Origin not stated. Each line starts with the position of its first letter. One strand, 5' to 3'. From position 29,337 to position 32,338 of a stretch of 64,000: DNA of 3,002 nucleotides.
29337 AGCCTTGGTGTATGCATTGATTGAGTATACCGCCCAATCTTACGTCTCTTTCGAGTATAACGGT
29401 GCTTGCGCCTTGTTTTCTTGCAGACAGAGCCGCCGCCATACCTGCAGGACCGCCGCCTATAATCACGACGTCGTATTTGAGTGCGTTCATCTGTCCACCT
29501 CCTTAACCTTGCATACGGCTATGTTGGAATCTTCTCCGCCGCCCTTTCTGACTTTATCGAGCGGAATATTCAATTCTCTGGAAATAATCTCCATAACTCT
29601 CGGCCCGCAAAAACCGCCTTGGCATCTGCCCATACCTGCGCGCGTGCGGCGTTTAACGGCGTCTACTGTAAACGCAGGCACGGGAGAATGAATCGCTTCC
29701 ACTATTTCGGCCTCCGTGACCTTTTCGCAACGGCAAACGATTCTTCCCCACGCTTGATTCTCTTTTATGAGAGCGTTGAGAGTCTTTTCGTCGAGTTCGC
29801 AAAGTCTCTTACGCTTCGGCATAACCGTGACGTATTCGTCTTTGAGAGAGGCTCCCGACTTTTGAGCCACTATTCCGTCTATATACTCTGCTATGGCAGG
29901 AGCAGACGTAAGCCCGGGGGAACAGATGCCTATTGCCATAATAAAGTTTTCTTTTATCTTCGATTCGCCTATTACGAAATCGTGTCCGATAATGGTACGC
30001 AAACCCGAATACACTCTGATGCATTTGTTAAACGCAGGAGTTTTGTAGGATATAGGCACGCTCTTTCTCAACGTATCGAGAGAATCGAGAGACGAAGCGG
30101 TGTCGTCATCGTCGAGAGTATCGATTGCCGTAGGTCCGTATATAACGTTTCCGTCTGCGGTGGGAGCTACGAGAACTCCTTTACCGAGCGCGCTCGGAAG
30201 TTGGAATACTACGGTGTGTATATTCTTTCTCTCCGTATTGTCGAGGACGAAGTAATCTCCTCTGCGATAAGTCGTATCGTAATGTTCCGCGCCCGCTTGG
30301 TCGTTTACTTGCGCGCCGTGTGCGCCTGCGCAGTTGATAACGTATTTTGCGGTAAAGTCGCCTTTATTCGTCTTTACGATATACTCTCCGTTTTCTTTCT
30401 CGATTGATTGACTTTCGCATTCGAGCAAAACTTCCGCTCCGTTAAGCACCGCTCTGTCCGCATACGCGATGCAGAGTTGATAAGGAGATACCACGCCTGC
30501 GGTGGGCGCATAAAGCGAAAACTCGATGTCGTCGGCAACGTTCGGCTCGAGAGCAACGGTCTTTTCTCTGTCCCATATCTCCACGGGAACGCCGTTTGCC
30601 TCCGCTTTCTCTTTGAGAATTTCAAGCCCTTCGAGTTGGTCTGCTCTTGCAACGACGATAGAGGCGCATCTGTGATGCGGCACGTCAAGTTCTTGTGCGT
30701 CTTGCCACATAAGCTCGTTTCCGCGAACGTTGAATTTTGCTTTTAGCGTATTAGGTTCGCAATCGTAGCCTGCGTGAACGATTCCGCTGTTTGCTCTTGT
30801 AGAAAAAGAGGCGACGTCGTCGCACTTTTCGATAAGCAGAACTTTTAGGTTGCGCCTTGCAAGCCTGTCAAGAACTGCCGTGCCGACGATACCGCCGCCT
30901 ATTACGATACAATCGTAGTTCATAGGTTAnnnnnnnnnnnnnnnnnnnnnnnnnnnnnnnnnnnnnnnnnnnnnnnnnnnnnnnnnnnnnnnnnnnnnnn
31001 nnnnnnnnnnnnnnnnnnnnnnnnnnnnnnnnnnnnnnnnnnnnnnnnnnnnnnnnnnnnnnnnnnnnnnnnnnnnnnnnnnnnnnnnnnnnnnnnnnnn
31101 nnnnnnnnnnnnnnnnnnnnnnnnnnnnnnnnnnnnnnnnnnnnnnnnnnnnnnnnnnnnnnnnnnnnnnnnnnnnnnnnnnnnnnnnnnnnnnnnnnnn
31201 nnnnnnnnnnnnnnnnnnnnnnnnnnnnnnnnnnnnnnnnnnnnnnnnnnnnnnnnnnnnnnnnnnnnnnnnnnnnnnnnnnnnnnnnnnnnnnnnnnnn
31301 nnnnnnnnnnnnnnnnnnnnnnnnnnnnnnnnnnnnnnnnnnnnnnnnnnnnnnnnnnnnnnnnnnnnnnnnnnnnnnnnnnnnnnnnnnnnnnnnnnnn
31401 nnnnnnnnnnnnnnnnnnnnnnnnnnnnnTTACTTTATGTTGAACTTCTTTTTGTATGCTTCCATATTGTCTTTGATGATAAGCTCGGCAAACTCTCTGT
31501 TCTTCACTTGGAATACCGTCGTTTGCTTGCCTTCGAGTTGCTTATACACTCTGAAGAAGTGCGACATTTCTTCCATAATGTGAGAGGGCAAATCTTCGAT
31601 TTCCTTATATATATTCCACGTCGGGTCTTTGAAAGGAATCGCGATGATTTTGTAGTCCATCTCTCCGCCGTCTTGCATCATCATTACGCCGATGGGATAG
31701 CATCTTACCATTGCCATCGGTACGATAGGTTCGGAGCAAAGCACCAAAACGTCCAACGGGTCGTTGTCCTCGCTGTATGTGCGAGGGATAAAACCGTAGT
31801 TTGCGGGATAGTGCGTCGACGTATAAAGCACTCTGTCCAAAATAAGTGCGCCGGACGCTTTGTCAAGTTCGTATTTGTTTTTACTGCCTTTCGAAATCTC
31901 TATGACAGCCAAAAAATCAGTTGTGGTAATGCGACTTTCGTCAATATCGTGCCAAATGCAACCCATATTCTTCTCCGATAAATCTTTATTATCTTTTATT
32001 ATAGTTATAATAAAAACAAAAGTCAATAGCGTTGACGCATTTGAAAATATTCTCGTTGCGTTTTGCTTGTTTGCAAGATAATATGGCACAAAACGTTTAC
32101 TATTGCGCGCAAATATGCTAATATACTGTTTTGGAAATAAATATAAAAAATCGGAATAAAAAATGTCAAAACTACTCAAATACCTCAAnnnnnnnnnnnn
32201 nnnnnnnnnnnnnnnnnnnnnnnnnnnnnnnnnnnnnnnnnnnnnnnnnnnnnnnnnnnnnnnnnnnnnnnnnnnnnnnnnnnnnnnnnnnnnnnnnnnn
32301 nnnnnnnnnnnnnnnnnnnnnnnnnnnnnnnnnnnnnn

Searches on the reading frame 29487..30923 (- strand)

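Call 10: search_protein_families(library=ncbifam, proteins=[window:29487-30923:-])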
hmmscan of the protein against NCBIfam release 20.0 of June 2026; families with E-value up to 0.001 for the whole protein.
window:29487-30923:- (478 aa): 29 families (the best 25 are shown)
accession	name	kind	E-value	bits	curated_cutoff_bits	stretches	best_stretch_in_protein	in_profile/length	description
NF033460.1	glycerol3P_ox_II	equivalog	1.3e-79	268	460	1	2-351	1-359/361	type 2 glycerol-3-phosphate oxidase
NF008726.1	PRK11728.1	equivalog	8.8e-47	159.8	299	1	3-273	1-275/389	L-2-hydroxyglutarate oxidase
TIGR03377.1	glycerol3P_GlpA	equivalog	4.2e-35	121.3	552.8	2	4-325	1-320/530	anaerobic glycerol-3-phosphate dehydrogenase subunit GlpA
TIGR02352.1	thiamin_ThiO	equivalog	4.9e-26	91.7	250.8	1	6-352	2-347/351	glycine oxidase ThiO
NF008313.0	PRK11101.1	equivalog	1.9e-25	89.5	425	2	3-228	9-237/548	anaerobic glycerol-3-phosphate dehydrogenase subunit A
NF008425.0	PRK11259.1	equivalog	1.5e-16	60.4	257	1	1-208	3-210/377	N-methyl-L-tryptophan oxidase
TIGR03197.1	MnmC_Cterm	equivalog_domain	2.8e-16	59.6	174.2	1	5-240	2-238/400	FAD-dependent 5-carboxymethylaminomethyl-2-thiouridine(34) oxidoreductase MnmC1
NF002480.1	PRK01747.1-1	equivalog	6.4e-16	57.9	540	1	4-266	250-506/645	bifunctional tRNA (5-methylaminomethyl-2-thiouridine)(34)-methyltransferase MnmC2/FAD-dependent 5-carboxymethylaminomethyl-2-thiouridine(34)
TIGR01377.1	soxA_mon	subfamily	1.4e-13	50.4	479.65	1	3-215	1-212/381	amino oxidase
NF008899.0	PRK12266.1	equivalog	9.6e-12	44.1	360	2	2-52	6-55/508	glycerol-3-phosphate dehydrogenase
TIGR03364.1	HpnW_proposed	hypoth_equivalog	1.2e-11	44.3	285.1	1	3-204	1-198/365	TIGR03364 family FAD-dependent oxidoreductase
NF009906.0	PRK13369.1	equivalog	1.9e-11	43.2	352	2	2-52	6-55/502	glycerol-3-phosphate dehydrogenase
NF050086.1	pipecolate_AmaA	exception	3.6e-11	42.4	600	1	3-219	26-253/425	L-pipecolate oxidase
NF001933.0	PRK00711.1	subfamily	1.7e-09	37.2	383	0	5-54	3-52/429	D-amino acid dehydrogenase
TIGR01373.1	soxB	subfamily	1.4e-07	30.7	529.45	1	2-356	30-386/407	sarcosine oxidase subunit beta family protein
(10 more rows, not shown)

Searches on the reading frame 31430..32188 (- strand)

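Call 10: search_protein_families(library=ncbifam, proteins=[window:31430-32188:-])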
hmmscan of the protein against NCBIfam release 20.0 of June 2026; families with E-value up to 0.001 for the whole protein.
window:31430-32188:- (252 aa): 3 families
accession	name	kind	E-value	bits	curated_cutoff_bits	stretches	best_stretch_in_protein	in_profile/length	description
NF002317.0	PRK01250.1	equivalog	7.4e-48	162.7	200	1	82-247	6-175/176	inorganic diphosphatase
NF002578.0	PRK02230.1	equivalog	6.8e-37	126.7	246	1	95-246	9-161/185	inorganic pyrophosphatase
NF001886.0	PRK00642.1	equivalog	1.2e-34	119.8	247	2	141-250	93-206/208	inorganic pyrophosphatase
